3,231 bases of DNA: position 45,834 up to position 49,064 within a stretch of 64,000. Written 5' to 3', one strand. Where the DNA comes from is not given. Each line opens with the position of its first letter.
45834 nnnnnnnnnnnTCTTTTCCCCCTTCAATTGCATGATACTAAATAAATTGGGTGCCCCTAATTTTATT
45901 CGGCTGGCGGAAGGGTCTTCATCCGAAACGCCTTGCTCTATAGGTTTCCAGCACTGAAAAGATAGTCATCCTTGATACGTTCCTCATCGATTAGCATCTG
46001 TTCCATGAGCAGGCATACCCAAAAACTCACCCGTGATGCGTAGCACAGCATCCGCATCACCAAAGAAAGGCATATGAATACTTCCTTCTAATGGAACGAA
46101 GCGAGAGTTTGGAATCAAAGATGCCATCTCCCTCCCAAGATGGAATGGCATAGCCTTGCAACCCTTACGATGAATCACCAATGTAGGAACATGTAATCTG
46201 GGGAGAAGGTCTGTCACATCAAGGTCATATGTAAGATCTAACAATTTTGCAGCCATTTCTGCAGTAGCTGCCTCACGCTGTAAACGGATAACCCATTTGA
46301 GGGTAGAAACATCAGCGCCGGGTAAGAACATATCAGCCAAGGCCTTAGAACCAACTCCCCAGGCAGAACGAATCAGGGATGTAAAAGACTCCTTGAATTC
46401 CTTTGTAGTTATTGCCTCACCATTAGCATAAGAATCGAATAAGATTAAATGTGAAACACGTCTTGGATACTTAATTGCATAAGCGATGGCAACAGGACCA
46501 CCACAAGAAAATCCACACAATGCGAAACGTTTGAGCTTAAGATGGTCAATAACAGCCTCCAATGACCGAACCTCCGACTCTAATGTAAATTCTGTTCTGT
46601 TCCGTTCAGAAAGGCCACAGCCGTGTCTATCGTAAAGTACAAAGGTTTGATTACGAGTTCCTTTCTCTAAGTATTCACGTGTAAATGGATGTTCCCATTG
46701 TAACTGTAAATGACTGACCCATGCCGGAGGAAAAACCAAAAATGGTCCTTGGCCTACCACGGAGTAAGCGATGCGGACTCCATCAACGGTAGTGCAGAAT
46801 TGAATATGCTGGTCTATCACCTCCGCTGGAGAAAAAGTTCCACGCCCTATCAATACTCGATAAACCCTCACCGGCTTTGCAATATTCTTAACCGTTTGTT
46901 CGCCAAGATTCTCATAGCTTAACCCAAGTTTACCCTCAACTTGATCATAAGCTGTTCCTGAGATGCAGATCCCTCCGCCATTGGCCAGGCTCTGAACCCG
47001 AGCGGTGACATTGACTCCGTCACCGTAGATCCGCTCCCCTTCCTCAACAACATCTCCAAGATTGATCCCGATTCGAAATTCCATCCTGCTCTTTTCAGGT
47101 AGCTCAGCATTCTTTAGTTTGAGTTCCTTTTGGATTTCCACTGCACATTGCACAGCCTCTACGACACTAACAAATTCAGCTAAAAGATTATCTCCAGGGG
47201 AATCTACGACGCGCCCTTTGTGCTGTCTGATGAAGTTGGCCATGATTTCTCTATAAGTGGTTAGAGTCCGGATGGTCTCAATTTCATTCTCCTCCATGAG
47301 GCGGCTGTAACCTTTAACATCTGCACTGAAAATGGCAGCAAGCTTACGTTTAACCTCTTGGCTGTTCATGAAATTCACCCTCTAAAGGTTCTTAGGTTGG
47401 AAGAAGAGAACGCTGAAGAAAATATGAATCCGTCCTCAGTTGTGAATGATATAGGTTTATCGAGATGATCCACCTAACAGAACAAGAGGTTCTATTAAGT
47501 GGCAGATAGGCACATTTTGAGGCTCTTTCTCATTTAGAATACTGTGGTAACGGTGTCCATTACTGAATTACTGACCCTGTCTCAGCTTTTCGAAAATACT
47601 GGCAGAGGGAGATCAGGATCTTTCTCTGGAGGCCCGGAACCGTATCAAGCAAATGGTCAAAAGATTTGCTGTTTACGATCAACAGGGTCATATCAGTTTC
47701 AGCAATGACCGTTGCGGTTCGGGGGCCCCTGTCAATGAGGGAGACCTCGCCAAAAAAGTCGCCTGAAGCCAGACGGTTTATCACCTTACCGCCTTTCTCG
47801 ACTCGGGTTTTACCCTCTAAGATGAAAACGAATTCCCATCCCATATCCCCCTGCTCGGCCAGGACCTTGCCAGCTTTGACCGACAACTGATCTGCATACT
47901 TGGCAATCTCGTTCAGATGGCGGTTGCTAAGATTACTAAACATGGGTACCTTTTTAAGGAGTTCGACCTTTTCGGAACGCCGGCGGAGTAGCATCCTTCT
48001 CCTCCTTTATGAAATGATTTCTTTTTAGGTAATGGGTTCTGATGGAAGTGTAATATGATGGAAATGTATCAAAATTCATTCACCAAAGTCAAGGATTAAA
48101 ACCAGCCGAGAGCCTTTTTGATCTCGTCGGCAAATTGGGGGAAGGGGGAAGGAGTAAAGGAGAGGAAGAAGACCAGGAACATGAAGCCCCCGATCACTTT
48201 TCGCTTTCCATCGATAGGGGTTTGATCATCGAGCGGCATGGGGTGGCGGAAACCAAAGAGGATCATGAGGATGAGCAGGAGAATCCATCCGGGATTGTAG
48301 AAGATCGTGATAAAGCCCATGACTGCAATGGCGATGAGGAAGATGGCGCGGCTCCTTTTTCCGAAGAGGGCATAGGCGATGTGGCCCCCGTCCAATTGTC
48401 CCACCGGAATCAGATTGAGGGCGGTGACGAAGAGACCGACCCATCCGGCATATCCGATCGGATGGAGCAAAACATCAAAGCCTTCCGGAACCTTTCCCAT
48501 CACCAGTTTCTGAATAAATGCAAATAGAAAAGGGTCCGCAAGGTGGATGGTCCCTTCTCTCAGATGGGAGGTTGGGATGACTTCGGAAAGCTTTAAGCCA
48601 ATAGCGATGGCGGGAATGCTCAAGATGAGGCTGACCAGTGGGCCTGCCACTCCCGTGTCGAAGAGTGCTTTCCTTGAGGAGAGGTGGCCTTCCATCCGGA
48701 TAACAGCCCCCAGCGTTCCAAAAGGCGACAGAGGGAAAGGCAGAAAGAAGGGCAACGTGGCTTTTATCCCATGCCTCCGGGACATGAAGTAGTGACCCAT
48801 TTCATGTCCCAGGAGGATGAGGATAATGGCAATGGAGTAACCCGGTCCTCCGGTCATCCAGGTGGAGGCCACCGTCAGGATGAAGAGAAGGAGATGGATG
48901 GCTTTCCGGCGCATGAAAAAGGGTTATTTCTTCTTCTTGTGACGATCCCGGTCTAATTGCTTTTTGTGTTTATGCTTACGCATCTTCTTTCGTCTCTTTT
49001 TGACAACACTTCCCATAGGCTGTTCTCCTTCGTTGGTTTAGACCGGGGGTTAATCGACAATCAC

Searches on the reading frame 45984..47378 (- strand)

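Call 29: search_protein_families(library=pfam, proteins=[window:45984-47378:-])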
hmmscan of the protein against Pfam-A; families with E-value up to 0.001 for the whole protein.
window:45984-47378:- (464 aa): 5 families
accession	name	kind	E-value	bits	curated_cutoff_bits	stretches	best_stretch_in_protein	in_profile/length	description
PF00561.26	Abhydrolase_1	-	1.8e-15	57.7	25.8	1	214-319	3-103/245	alpha/beta hydrolase fold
PF00211.25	Guanylate_cyc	-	2.9e-12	47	21.9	1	15-171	10-177/183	Adenylate and Guanylate cyclase catalytic domain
PF12697.13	Abhydrolase_6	-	3.9e-10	41.2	26.3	1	219-446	7-215/217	Alpha/beta hydrolase family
PF12146.15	Hydrolase_4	-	8.3e-08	32.3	27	1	245-403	33-198/239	Serine aminopeptidase, S33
PF03096.20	Ndr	-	1.1e-05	24.7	23.3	1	265-342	81-157/283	Ndr family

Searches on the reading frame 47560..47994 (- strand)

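Call 29: search_protein_families(library=pfam, proteins=[window:47560-47994:-])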
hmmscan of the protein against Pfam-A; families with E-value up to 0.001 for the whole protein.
window:47560-47994:- (144 aa): 1 family
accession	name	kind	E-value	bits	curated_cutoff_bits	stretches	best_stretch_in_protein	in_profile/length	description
PF00027.35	cNMP_binding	-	9.5e-19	67.6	27.5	1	38-118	3-88/89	Cyclic nucleotide-binding domain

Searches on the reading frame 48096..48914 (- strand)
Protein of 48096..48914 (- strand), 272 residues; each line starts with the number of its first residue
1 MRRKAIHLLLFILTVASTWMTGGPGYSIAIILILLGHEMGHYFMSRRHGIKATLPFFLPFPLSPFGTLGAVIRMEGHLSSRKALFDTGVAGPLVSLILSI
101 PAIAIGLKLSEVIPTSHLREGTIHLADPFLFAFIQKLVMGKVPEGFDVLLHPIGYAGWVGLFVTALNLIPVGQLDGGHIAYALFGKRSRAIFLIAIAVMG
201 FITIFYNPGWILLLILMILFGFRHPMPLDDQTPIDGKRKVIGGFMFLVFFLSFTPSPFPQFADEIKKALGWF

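Call 12: list_cluster_members(proteins=[window:48927-49016:-, window:48096-48914:-, window:49050-49283:-])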
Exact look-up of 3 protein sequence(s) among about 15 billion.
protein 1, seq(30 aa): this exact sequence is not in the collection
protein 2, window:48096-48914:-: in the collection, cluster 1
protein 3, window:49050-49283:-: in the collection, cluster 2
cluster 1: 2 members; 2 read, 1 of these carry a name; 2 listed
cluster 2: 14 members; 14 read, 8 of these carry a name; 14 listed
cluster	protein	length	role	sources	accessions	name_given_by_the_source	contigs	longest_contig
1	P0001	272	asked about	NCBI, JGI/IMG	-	membrane-associated protease RseP (regulator of RpoE activity)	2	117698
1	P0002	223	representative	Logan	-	-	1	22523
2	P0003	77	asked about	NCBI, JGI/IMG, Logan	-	DNA-binding Lrp family transcriptional regulator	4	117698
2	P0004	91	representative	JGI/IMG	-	DNA-binding Lrp family transcriptional regulator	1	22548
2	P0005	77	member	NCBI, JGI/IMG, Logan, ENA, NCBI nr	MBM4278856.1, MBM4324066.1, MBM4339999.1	MAG: Lrp/AsnC family transcriptional regulator [Deltaproteobacteria bacterium] | DNA-binding Lrp family transcriptional regulator | Lrp/AsnC family transcriptional regulator [Deltaproteobacteria bacterium]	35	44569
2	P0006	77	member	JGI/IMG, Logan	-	DNA-binding Lrp family transcriptional regulator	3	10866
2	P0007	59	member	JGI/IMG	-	DNA-binding Lrp family transcriptional regulator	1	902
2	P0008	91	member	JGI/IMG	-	DNA-binding Lrp family transcriptional regulator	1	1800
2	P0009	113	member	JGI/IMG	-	DNA-binding Lrp family transcriptional regulator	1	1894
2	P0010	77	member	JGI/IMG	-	DNA-binding Lrp family transcriptional regulator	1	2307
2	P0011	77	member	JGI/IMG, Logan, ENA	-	-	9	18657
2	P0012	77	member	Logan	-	-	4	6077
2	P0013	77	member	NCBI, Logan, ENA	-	-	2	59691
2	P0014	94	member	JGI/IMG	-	-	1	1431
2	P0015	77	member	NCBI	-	-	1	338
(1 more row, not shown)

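Call 16: find_related_loci(query=window:48096-48914:-, collection=genome_contigs, flank=3000)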
Query window:48096-48914:- (272 aa) in genome_contigs; peptide patterns used: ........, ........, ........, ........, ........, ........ (x = any residue, [..] = any of these).
215 stretches matched a pattern; 92 encode a relative of the query (tblastn E <= 1e-3); the best 80 are kept; 80 distinct loci.
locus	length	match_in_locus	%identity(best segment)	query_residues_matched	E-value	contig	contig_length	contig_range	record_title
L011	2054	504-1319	86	1-272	2e-167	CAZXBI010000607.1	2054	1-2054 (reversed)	MAG TPA_asm: uncultured Syntrophorhabdus sp. isolate SRP302447_co4_432 genome assembly, contig: NODE_179549_length_2054_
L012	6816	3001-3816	87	1-272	1e-155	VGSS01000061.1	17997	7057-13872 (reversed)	MAG: Deltaproteobacteria bacterium isolate K_DeepCast_250m_m2_302 K_DeepCast_250m_m2_302_Ga0194125_10006085, whole genom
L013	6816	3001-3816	86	1-272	6e-155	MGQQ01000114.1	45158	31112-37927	MAG: Deltaproteobacteria bacterium RBG_16_49_23 RBG_16_scaffold_480, whole genome shotgun sequence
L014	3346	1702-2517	83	1-272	9e-158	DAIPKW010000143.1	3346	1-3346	MAG TPA_asm: Thermodesulfobacteriota bacterium isolate CTOTU21550 NODE_8752_length_3346_cov_94.017320, whole genome shot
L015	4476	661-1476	82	1-272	8e-152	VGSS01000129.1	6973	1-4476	MAG: Deltaproteobacteria bacterium isolate K_DeepCast_250m_m2_302 K_DeepCast_250m_m2_302_Ga0194125_10024187, whole genom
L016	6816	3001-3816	87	1-272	4e-150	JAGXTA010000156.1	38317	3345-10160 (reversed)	MAG: Deltaproteobacteria bacterium isolate CROMO_BS_46_3 c_000000848133, whole genome shotgun sequence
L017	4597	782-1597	86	1-272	1e-150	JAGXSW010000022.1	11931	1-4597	MAG: Syntrophaceae bacterium isolate CROMO_BS_212_2_0 c_000000048331, whole genome shotgun sequence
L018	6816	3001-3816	82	1-272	3e-149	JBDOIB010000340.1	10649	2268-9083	MAG: Thermodesulfobacteriota bacterium isolate TC202112_Ori_Bins020 k147_431461, whole genome shotgun sequence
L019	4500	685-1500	81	1-272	3e-138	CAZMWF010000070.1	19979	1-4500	MAG TPA_asm: uncultured Syntrophaceae bacterium isolate SRP231805_co4_160 genome assembly, contig: k141_45520, whole gen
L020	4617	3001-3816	79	1-272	1e-136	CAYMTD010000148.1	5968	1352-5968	MAG TPA_asm: uncultured Syntrophaceae bacterium isolate binchicken_co274_204 genome assembly, contig: NODE_31257_length_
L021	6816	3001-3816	80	1-272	5e-136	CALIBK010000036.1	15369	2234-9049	MAG: uncultured bacterium isolate S1_Bin_MAXBIN__233_1 genome assembly, contig: c_000001751945, whole genome shotgun seq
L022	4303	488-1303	79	1-272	3e-136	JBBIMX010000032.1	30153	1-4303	MAG: Deltaproteobacteria bacterium isolate BQF270218_bin_242 NODE_351_length_30153_cov_6.228420, whole genome shotgun se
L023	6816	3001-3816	79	1-272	3e-128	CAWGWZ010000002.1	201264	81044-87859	MAG: uncultured delta proteobacterium isolate MFD04408.bin.3.38 genome assembly, contig: contig_11024, whole genome shot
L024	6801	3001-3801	73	1-267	5e-125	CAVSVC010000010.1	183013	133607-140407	MAG: uncultured delta proteobacterium isolate MFD02809.bin.2.45 genome assembly, contig: contig_142631, whole genome sho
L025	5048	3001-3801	75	1-267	5e-124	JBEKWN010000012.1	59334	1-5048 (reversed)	MAG: Thermodesulfobacteriota bacterium isolate SPRUCE 629 SPRUCE_629_12, whole genome shotgun sequence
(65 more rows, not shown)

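Call 29: search_protein_families(library=pfam, proteins=[window:48096-48914:-])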
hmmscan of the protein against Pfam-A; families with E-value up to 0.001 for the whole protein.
window:48096-48914:- (272 aa): 1 family
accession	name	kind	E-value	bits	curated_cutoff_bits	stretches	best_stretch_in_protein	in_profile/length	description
PF02163.28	Peptidase_M50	-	3.8e-22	79.2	27.2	1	27-190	3-200/221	Peptidase family M50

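Call 42: search_protein_families(library=ncbifam, proteins=[window:48096-48914:-], max_evalue=0.01)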
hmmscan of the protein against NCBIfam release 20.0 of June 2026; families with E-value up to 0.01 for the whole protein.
window:48096-48914:- (272 aa): 0 families
